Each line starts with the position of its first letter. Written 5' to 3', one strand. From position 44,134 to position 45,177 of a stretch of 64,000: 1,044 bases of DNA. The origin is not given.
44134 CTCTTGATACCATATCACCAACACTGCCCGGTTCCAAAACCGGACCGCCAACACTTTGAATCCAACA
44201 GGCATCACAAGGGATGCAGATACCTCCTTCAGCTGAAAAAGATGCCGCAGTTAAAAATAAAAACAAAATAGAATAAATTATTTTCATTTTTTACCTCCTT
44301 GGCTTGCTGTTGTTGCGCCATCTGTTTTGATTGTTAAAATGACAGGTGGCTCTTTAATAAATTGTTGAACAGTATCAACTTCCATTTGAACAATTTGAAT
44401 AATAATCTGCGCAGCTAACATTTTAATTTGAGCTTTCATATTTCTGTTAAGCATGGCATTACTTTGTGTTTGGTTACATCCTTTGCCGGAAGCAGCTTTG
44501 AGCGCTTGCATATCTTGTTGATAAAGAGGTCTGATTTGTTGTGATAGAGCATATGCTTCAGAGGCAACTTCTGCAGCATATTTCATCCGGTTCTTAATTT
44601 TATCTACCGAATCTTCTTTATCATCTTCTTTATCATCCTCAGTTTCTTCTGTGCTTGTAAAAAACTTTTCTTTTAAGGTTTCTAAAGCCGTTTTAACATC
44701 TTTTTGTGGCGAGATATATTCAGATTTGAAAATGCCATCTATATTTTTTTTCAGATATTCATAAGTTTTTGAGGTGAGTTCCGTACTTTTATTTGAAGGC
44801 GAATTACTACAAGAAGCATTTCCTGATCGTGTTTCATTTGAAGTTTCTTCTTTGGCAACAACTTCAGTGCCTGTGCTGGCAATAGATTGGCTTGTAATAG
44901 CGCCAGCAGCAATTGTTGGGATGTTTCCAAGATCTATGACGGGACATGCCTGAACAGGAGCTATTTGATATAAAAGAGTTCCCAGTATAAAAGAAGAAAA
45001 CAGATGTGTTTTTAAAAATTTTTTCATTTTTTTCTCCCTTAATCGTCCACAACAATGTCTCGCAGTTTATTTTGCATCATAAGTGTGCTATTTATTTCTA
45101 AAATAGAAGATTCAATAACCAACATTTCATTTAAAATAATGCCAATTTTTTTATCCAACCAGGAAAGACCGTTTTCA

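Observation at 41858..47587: Seven tightly coupled signal-peptide genes of unrecognisable family directly upstream of, and contiguous with, the virB8-virB11 genes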

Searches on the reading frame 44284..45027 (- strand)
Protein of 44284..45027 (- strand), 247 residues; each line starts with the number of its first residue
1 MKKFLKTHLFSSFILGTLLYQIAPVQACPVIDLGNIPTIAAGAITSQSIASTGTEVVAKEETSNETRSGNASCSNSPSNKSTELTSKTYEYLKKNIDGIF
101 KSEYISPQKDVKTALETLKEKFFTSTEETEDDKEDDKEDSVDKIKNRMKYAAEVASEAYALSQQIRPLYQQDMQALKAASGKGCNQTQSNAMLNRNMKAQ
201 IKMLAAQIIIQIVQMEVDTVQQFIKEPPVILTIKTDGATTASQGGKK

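Call 4: search_protein_families(library=pfam, proteins=[window:44284-45027:-], max_evalue=1)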
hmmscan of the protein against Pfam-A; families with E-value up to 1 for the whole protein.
window:44284-45027:- (247 aa): 2 families
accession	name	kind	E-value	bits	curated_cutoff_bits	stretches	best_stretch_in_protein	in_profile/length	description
PF19848.4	DUF6323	-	0.043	14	30.6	1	91-137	44-89/127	Family of unknown function (DUF6323)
PF06925.17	MGDG_synth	-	0.068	13.7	25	1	141-236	25-125/169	Monogalactosyldiacylglycerol (MGDG) synthase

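Call 5: search_protein_families(library=ncbifam, proteins=[window:44284-45027:-], max_evalue=1)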
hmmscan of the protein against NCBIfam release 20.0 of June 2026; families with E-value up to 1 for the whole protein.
window:44284-45027:- (247 aa): 1 family
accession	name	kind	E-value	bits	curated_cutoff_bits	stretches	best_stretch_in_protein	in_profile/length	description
TIGR04536.1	geobac_encap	equivalog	0.033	14.1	100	1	108-159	126-177/194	IMEF encapsulin system ferritin-like cargo protein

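Call 22: search_solved_structures(query=A2, max_evalue=10, show_alignments=2)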
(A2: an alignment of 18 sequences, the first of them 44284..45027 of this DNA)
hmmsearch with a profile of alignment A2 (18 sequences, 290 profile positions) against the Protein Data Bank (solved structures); distinct sequences matched with E-value up to 10: 0.

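Call 36: find_homologous_proteins(query=A4, max_evalue=0.01)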
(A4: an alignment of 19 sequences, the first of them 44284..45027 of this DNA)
Query A4 (19 sequences) (247 aa, profile of the alignment): 7 proteins with E <= 0.01 among 8000 candidates.
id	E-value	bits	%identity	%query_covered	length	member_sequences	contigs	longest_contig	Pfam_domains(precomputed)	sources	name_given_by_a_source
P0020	6.3e-67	243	59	100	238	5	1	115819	-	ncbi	-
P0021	2.1e-64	235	58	100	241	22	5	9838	-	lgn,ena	-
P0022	5.7e-63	230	61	100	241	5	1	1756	-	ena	-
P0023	1.1e-61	226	61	100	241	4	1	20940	-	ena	-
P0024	1.3e-55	206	61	96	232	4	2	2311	-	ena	-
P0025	5.0e-55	204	56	93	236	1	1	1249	-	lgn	-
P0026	2.9e-40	156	26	35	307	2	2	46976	-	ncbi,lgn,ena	-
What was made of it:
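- Tried and rejected: A profile search of the word-indexed protein database with the p247 alignment returned only 7 proteins because of the candidate cap (call 36).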

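Call 63: search_protein_representatives(alignment_id=A7)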
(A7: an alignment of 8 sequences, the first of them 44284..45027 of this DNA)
Query: 8 sequences, 237 profile positions. Proteins with E-value up to 0.001 (for the whole library): 61; up to 1e-10: 25; up to 1e-30: 5. The best 61 are listed.
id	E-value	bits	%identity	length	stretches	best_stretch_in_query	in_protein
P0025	5.4e-112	389.2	-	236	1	1-237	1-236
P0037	3.0e-41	157.7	-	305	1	6-220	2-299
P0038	3.7e-35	137.7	-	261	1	1-232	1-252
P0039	8.6e-34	133.2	-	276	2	102-235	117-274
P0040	6.0e-32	127.2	-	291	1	1-232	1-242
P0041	1.3e-28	116.2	-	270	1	5-236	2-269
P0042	7.0e-27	110.6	-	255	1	15-229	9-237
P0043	5.4e-23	97.9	-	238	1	2-237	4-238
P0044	3.2e-22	95.4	-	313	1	27-225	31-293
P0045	5.6e-22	94.6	-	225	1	111-229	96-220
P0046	2.6e-21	92.4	-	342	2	46-221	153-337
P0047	6.5e-20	87.8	-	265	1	56-228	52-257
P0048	6.6e-18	81.2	-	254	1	5-230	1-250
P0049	9.1e-17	77.5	-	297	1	12-229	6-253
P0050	4.7e-16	75.2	-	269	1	13-230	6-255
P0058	1.4e-11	60.5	-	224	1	83-225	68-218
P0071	5.2e-07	45.6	-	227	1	86-226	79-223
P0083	6.2e-06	42.1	-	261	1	82-229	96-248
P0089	7.0e-05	38.6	-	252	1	58-229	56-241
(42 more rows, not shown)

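Call 65: search_protein_families(library=pfam, alignment_id=A8, max_evalue=0.1)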
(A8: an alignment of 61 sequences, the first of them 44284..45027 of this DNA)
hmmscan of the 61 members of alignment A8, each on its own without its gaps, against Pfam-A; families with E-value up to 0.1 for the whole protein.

A. member 1, window:44284-45027:- (247 aa): 2 families
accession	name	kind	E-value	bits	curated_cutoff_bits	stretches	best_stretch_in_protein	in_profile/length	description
PF19848.4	DUF6323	-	0.043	14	30.6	1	91-137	44-89/127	Family of unknown function (DUF6323)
PF06925.17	MGDG_synth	-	0.068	13.7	25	0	141-236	25-125/169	Monogalactosyldiacylglycerol (MGDG) synthase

B. families by the number of members that match (of 61 scanned): 52 families (the first 25 are shown)
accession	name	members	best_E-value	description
PF18208.6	NES_C_h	2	0.0038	Nicking enzyme C-terminal middle helical domain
PF17363.7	DUF5388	2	0.02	Family of unknown function (DUF5388)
PF12066.13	SERRATE_Ars2_N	2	0.026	SERRATE/Ars2, N-terminal domain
PF20379.3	DUF6674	1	0.0005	Family of unknown function (DUF6674)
PF03981.17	Ubiq_cyt_C_chap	1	0.0007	Ubiquinol-cytochrome C chaperone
PF09950.15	Major_capside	1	0.00077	Major capsid protein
PF01291.22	LIF_OSM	1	0.0016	LIF / OSM family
PF04513.17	Baculo_PEP_C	1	0.0018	Baculovirus polyhedron envelope protein, PEP, C terminus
PF01442.23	Apolipoprotein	1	0.0021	Apolipoprotein A1/A4/E domain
PF06721.16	DUF1204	1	0.0056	Protein of unknown function (DUF1204)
PF20663.3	COG4_N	1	0.0061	Conserved oligomeric Golgi complex subunit 4, N-terminal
PF06013.18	WXG100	1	0.0065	Proteins of 100 residues with WXG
PF23443.1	DUF7126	1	0.0087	Family of unknown function (DUF7126)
PF15852.10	DUF4724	1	0.015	Domain of unknown function (DUF4724)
PF05480.16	PSMbeta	1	0.015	Phenol-soluble modulin beta protein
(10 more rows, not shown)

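Call 68: find_encoding_contigs(protein=P0058, flank=10000, max_places=2)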
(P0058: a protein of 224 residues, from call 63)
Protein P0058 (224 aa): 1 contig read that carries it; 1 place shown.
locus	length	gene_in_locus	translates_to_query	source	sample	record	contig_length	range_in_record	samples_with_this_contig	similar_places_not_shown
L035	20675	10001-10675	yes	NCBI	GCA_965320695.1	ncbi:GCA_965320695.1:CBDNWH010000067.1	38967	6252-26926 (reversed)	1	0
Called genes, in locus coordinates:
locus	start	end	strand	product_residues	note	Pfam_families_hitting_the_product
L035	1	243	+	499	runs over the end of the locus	-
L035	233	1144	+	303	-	PF02899:Phage_int_SAM_1, PF13495:Phage_int_SAM_4 (weak), PF00589:Phage_integrase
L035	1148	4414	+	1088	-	PF03739:LptF_LptG, PF04453:LptD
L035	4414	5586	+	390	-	PF13623:SurA_N_2, PF13624:SurA_N_3, PF09312:SurA_N, PF13145:Rotamase_2 (weak), PF00639:Rotamase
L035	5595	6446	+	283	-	PF00763:THF_DHG_CYH, PF02882:THF_DHG_CYH_C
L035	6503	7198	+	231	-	-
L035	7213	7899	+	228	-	-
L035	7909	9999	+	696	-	-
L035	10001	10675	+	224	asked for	-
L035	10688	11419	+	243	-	-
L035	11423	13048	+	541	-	-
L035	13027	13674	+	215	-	PF04335:VirB8 (weak)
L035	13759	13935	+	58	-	-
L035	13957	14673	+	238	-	PF04335:VirB8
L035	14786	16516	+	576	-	PF03524:CagX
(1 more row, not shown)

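Call 69: find_encoding_contigs(protein=P0083, flank=10000, max_places=2)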
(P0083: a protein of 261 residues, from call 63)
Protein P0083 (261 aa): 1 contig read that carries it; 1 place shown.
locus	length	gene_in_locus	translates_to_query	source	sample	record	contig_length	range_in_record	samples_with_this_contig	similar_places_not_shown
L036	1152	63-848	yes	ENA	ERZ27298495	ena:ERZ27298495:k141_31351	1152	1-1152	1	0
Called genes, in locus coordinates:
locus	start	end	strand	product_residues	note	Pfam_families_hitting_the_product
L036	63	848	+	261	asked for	-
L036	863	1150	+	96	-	?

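Call 71: find_encoding_contigs(protein=P0071, flank=10000, max_places=2)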
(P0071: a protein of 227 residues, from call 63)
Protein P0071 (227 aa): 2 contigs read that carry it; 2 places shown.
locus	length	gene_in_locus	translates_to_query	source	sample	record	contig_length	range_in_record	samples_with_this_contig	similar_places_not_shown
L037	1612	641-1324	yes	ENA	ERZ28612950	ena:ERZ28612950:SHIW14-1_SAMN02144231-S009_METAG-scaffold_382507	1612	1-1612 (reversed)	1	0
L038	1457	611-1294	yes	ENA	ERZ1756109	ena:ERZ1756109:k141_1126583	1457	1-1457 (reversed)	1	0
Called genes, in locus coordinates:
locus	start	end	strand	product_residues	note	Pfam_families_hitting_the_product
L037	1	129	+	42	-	?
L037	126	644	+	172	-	-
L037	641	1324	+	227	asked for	-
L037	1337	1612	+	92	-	?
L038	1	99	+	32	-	?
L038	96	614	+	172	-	-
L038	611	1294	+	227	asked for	-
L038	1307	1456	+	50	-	?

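Call 72: find_encoding_contigs(protein=P0089, flank=10000, max_places=2)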
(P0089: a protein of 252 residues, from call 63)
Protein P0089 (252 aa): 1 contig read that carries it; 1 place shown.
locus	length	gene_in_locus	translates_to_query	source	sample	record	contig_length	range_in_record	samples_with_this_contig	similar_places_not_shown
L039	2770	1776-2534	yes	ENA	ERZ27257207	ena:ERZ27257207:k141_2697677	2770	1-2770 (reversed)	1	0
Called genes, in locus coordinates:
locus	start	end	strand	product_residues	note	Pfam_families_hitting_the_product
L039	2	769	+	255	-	?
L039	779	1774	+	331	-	-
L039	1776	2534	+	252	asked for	-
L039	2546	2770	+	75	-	?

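Call 73: predict_structure(alignment_id=A9)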
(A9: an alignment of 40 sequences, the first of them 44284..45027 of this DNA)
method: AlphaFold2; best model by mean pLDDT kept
length: 247 residues; sequences in the alignment: 40
mean_pLDDT: 83.8   pTM: 0.64
mean pLDDT of the five models: 83.8, 83.5, 83.2, 82.8, 80.5
residues with pLDDT >= 90: 120; 70-90: 81; 50-70: 45; < 50: 1
segments of 3 or more residues with pLDDT < 50: none
pLDDT, mean of each block of 10 residues (from residue 1): 66 76 59 82 91 92 76 68 87 92 92 94 79 72 94 96 97 93 83 91 97 96 91 68 55
secondary structure, 60 per line:
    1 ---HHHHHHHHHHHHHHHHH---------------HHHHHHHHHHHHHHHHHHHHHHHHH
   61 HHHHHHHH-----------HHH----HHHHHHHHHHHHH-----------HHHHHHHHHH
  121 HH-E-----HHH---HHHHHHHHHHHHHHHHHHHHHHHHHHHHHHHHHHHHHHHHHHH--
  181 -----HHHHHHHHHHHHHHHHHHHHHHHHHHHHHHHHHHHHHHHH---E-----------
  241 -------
elements in order: H4-20 H36-68 H87-99 H111-122 H136-178 H186-225
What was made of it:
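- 44284..45027 (-): p247. An exported 247-aa protein with a mature N-terminus CPVID, three Cys residues, an acidic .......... insert and two long C-terminal helices. It is the most widely detectable family of the block. It shows long helices at 36-68, 136-178 and 186-225 plus short helices at 87-99 and 111-122 (call 73).
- On VirB5/TraC/TrbJ (PF07996, NF010452): The p247 model (pLDDT 83.8) has three long helices, with two short helices between the first and second (call 73).
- The p247 model has three long helices plus a small helical appendage (call 73).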

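Call 75: fold_search(model_id=the predicted structure, library=pdb)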
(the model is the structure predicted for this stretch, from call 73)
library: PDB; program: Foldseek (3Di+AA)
matches with E <= 10: 113; with E <= 0.001: 0
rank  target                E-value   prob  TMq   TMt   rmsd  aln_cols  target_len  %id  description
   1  5lg4_A                1.1e+00  0.33  0.30  0.37  10.9       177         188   12  Crystal structure of the Sec3/Sso2 complex at 2.9 angstrom resolution (released 2017-02-08)
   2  4yvm_A                1.4e+00  0.18  0.25  0.29  18.2       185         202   10  X-ray structure of Helicobacter pylori CagL-K74 (released 2015-05-13)
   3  1naf                  1.4e+00  0.06  0.12  0.20  24.2       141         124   19  Crystal structure of the human GGA1 GAT domain (released 2003-03-25)
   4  9qwr_A                1.6e+00  0.15  0.16  0.25  16.3       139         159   13  MIC60 helical bundle dimer (released 2026-02-25)
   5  1ez3_B                1.9e+00  0.13  0.19  0.29  11.1       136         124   14  CRYSTAL STRUCTURE OF THE NEURONAL T-SNARE SYNTAXIN-1A (released 2000-06-07)
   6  8ek4_A                2.2e+00  0.13  0.21  0.29   7.8       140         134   16  De novo designed ice-binding proteins from twist-constrained helices (released 2023-07-12)
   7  8hvj_C                2.2e+00  0.09  0.19  0.19  24.5       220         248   13  The structure of the E. coli mRNA endoonuclease YiCC (released 2023-12-27)
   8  3zcj_E                2.6e+00  0.18  0.28  0.34   8.1       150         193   11  Crystal structure of Helicobacter pylori T4SS protein CagL in a tetragonal crystal form with a helical RGD-motif (6 Mo (released 2013-10-09)
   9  4yvm_B                2.7e+00  0.11  0.24  0.27  20.0       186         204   11  X-ray structure of Helicobacter pylori CagL-K74 (released 2015-05-13)
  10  4zwt_B                3.2e+00  0.30  0.29  0.51   5.8       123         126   10  Crystal Structure of the Bacteriophage T4 recombination mediator protein UvsY, Lattice Type IV (released 2016-03-02)
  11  6sny_A                3.2e+00  0.10  0.18  0.37  12.0       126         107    9  Synthetic mimic of an EPCR-binding PfEMP1 bound to EPCR (released 2019-09-04)
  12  9qwr_B                3.2e+00  0.10  0.16  0.23  17.5       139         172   13  MIC60 helical bundle dimer (released 2026-02-25)
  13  8d9o                  3.6e+00  0.16  0.22  0.26   5.0        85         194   14  De Novo Photosynthetic Reaction Center Protein in Apo-State (released 2022-09-28)
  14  5wp3_B                3.6e+00  0.15  0.18  0.36   5.7        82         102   13  Crystal Structure of EED in complex with EB22 (released 2017-09-13)
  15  2v0x_B                3.6e+00  0.08  0.23  0.25  12.9       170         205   17  The dimerization domain of LAP2alpha (released 2007-06-26)
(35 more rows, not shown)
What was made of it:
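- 44284..45027 (-): CagL appears at ranks 2, 8, 9, 18 and 50 with E of 1.4-5.5 (call 75).
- CagL recurs among the weak Foldseek hits (call 75).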

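Call 76: search_solved_structures(query=A9, max_evalue=10, show_alignments=3)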
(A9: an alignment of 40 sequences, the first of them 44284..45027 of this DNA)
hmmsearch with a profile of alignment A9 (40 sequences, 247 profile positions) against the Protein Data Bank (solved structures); distinct sequences matched with E-value up to 10: 2.
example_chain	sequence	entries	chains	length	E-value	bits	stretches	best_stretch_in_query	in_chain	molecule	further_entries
7o78_A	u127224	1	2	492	0.3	13.6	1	81-157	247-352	Polysaccharide lyase from Pseudopedobacter saltans, Pedsa3807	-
9fw7_A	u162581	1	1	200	1.8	11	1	137-183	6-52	Retroaldolase 32 (RAD32)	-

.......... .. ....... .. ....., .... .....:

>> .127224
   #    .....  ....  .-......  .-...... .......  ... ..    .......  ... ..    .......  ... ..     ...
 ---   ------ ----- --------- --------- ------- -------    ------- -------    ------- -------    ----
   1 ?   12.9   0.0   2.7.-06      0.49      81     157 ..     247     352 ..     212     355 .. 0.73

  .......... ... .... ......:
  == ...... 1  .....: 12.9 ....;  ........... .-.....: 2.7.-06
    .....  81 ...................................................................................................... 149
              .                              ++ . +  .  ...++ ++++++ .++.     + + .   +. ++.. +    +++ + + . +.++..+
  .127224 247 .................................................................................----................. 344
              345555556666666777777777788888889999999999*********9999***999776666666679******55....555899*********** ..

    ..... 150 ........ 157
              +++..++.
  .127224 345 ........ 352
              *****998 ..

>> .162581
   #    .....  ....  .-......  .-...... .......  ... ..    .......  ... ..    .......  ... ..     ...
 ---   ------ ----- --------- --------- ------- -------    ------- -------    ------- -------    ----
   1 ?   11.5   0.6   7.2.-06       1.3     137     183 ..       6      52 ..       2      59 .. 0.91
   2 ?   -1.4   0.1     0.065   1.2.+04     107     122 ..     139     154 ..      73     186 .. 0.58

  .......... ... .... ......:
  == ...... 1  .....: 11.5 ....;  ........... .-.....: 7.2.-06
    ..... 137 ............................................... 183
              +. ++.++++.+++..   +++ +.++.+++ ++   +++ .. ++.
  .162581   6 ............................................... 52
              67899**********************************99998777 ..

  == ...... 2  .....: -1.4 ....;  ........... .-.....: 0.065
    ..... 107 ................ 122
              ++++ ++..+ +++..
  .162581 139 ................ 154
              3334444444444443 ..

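Call 91: search_protein_families(library=pfam, alignment_id=A2, max_evalue=0.1)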
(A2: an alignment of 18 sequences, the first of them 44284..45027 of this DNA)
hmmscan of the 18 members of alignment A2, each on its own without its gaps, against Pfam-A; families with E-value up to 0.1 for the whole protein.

A. member 1, window:44284-45027:- (247 aa): 2 families
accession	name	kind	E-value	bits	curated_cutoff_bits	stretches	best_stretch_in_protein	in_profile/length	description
PF19848.4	DUF6323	-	0.043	14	30.6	1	91-137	44-89/127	Family of unknown function (DUF6323)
PF06925.17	MGDG_synth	-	0.068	13.7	25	0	141-236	25-125/169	Monogalactosyldiacylglycerol (MGDG) synthase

B. families by the number of members that match (of 18 scanned): 15 families
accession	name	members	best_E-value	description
PF18937.5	DUF5685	2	0.025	Family of unknown function (DUF5685)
PF05306.16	DUF733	2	0.028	Protein of unknown function (DUF733)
PF07464.16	ApoLp-III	1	0.0009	Apolipophorin-III precursor (apoLp-III)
PF24531.2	ANC1_spectrin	1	0.0071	Nuclear anchorage protein 1, spectrin repeat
PF03036.21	Perilipin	1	0.016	Perilipin family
PF16313.11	DUF4953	1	0.019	Met-zincin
PF05532.17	CsbD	1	0.033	CsbD-like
PF17932.6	TetR_C_24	1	0.034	Tetracyclin repressor-like, C-terminal domain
PF04388.17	Hamartin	1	0.041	Hamartin protein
PF19848.4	DUF6323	1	0.043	Family of unknown function (DUF6323)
PF21893.1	DUF6918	1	0.062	Family of unknown function (DUF6918)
PF20970.2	MASE10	1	0.063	MASE10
PF06925.17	MGDG_synth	1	0.068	Monogalactosyldiacylglycerol (MGDG) synthase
PF04934.19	Med6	1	0.075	MED6 mediator sub complex component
PF19453.4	DUF5991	1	0.093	Family of unknown function (DUF5991)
